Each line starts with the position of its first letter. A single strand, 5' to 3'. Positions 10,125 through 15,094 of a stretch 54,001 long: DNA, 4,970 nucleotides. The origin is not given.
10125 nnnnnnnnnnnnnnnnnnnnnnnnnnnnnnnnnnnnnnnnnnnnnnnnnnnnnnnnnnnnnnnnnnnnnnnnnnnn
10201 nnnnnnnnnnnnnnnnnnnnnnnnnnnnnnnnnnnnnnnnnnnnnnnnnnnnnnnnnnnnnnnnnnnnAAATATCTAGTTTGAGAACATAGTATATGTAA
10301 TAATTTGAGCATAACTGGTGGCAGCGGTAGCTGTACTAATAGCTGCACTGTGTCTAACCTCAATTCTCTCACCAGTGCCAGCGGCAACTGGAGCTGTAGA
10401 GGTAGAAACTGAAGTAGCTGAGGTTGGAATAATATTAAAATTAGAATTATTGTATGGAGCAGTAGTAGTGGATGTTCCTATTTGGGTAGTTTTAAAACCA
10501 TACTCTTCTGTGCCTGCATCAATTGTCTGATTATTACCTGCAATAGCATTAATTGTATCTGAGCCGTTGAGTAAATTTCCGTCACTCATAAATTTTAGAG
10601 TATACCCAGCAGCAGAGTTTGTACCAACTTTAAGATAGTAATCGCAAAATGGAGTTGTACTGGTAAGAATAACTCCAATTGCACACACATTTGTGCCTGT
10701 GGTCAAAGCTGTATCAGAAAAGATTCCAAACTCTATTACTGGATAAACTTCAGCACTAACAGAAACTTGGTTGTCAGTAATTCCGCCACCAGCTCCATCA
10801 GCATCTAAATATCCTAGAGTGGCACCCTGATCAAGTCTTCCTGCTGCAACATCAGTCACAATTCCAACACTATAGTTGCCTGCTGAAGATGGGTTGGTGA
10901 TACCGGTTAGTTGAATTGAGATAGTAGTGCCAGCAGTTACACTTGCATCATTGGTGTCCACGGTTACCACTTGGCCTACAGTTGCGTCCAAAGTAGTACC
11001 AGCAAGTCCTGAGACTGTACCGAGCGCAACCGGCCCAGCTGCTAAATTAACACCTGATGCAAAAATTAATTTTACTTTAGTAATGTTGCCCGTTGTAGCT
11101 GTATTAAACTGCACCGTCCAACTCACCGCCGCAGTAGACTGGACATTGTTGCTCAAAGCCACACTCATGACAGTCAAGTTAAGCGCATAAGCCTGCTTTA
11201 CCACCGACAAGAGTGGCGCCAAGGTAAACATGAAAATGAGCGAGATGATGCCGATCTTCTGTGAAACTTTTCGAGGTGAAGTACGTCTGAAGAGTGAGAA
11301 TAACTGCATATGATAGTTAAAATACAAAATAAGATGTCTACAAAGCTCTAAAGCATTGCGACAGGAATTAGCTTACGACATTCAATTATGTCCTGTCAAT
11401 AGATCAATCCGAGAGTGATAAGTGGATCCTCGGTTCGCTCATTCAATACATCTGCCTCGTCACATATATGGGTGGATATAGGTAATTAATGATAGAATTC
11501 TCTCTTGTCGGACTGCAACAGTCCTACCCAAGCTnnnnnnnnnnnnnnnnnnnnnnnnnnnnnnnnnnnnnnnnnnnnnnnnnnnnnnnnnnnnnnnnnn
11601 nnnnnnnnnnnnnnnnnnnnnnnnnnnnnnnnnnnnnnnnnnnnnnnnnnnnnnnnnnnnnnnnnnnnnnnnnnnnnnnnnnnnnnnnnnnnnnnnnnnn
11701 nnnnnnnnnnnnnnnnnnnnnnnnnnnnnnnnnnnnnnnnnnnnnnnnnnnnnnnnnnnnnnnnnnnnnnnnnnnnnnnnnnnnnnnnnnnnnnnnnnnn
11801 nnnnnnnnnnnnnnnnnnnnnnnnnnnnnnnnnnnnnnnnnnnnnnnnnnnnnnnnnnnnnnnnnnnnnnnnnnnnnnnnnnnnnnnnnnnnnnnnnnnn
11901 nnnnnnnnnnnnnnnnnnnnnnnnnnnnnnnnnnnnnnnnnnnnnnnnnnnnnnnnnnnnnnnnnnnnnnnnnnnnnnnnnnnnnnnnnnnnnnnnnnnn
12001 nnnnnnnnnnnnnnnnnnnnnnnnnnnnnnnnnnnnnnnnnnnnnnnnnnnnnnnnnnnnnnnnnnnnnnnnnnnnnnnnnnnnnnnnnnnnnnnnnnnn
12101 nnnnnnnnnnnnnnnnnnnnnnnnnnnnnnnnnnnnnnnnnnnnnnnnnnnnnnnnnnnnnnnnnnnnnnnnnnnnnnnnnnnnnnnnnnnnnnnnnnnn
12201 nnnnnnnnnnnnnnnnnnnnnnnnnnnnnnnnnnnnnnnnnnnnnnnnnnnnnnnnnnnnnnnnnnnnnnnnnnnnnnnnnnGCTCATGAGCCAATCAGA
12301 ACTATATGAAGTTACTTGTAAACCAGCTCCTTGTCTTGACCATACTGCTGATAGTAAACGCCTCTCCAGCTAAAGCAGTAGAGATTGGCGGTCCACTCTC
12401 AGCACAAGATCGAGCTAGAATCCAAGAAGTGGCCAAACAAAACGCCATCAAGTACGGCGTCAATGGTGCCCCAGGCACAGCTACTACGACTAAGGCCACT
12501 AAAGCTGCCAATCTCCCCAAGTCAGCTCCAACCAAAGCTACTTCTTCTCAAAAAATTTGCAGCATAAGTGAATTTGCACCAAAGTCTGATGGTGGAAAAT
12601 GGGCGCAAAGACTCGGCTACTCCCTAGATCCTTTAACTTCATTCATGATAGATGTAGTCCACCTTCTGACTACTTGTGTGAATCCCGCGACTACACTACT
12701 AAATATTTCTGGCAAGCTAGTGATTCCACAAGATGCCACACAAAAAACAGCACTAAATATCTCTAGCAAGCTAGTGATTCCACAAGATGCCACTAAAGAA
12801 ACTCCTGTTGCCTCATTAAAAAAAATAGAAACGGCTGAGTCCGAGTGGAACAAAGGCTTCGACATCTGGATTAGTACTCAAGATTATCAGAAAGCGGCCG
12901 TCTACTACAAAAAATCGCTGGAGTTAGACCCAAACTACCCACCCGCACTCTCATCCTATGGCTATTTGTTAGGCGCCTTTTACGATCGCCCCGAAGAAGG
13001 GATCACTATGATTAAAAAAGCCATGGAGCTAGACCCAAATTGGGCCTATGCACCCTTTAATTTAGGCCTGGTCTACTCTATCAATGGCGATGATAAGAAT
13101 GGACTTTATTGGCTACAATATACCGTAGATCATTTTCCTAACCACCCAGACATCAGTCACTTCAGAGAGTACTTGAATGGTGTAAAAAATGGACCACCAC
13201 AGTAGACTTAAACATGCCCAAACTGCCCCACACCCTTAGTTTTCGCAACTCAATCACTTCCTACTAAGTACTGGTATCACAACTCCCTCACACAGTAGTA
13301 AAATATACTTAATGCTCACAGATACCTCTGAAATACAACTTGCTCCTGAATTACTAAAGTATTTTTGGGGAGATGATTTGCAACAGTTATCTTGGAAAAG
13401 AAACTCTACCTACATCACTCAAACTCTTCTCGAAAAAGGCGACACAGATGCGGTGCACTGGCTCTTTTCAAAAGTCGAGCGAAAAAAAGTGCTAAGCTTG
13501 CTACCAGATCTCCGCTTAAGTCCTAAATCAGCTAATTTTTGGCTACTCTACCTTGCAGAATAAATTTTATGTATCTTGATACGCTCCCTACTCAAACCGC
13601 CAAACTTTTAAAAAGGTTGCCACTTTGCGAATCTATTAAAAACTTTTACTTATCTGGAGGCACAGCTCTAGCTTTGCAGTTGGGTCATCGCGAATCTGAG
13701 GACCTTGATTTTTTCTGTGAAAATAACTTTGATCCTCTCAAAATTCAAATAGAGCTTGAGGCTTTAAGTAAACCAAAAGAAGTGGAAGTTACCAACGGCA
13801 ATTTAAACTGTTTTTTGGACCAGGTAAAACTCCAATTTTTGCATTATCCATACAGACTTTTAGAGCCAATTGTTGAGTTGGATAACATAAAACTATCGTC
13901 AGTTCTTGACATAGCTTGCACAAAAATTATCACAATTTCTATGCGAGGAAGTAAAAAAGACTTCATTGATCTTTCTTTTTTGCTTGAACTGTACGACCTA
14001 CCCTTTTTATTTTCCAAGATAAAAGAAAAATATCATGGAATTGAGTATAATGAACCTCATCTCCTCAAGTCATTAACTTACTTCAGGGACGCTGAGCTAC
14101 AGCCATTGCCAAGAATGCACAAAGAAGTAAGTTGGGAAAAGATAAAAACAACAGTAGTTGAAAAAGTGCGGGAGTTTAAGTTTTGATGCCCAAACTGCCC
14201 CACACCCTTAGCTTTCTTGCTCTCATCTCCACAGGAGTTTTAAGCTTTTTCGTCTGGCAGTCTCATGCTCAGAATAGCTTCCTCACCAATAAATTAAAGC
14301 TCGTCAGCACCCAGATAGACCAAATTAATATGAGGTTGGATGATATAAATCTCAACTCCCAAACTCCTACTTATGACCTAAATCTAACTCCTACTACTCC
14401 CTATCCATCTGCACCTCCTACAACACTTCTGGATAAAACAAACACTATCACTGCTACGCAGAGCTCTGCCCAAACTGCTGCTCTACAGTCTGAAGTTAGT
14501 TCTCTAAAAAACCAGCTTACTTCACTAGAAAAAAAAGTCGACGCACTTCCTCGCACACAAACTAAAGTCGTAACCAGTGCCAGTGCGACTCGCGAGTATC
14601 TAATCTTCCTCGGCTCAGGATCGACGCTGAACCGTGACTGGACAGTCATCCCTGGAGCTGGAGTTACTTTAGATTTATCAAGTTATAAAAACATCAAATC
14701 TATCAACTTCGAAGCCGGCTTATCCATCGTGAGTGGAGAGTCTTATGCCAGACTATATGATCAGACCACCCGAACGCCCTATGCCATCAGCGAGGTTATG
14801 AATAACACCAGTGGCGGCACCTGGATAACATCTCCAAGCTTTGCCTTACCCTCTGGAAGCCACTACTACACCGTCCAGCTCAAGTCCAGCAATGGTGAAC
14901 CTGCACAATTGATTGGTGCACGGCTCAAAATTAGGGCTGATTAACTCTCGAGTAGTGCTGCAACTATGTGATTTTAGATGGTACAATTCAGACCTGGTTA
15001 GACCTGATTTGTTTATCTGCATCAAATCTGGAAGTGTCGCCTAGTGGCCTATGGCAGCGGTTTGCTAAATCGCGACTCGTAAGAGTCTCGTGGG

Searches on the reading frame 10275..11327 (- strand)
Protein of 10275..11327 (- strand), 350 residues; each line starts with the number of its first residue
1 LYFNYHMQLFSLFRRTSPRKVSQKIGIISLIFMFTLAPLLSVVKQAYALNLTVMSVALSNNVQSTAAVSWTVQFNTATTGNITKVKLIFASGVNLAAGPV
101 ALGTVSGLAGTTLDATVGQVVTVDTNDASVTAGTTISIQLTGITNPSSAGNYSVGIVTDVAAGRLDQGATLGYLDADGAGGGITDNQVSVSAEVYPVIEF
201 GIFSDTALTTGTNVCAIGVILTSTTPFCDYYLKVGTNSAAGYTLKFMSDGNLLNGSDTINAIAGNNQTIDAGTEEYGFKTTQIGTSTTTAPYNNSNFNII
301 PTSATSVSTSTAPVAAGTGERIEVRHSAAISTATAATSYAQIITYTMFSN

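Call 14: search_protein_families(library=pfam, proteins=[window:10275-11327:-], max_evalue=0.001)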
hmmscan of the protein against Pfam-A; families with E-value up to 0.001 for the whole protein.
window:10275-11327:- (350 aa): 1 family
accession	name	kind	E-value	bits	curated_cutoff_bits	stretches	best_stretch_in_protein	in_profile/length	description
PF10989.13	DUF2808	-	0.00058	20.3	25.3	0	119-173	89-141/146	Protein of unknown function (DUF2808)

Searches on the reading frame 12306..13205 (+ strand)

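Call 14: search_protein_families(library=pfam, proteins=[window:12306-13205:+], max_evalue=0.001)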
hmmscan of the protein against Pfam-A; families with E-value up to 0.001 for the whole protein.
window:12306-13205:+ (299 aa): 5 families
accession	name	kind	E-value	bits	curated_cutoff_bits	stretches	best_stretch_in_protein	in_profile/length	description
PF13431.12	TPR_17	-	5.4e-08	32.9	24.4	0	200-223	1-24/34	Tetratricopeptide repeat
PF13414.12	TPR_11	-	1.8e-07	31.1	26.8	0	190-221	6-37/42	TPR repeat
PF00515.34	TPR_1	-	2.6e-07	30.6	27.8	1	192-211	15-34/34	Tetratricopeptide repeat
PF07719.23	TPR_2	-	4.2e-07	30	27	1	188-211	11-34/34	Tetratricopeptide repeat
PF13181.12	TPR_8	-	3.1e-06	27.4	25.7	0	189-211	12-34/34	Tetratricopeptide repeat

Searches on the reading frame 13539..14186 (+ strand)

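Call 14: search_protein_families(library=pfam, proteins=[window:13539-14186:+], max_evalue=0.001)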
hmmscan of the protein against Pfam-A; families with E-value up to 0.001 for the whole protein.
window:13539-14186:+ (215 aa): 1 family
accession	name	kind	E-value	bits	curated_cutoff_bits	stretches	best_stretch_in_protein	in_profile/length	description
PF08843.17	AbiEii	-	1.2e-15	58.6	22.5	2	23-67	2-48/238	Nucleotidyl transferase AbiEii toxin, Type IV TA system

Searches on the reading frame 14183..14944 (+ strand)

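Call 14: search_protein_families(library=pfam, proteins=[window:14183-14944:+], max_evalue=0.001)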
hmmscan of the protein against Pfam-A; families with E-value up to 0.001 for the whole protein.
window:14183-14944:+ (253 aa): 0 families

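Call 66: search_protein_families(library=pfam, proteins=[window:14183-14944:+], max_evalue=0.01)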
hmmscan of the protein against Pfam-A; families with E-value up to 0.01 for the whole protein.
window:14183-14944:+ (253 aa): 1 family
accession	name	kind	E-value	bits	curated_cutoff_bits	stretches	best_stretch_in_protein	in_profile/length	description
PF01565.28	FAD_binding_4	-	0.0069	16.5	26.4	0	128-198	15-84/139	FAD binding domain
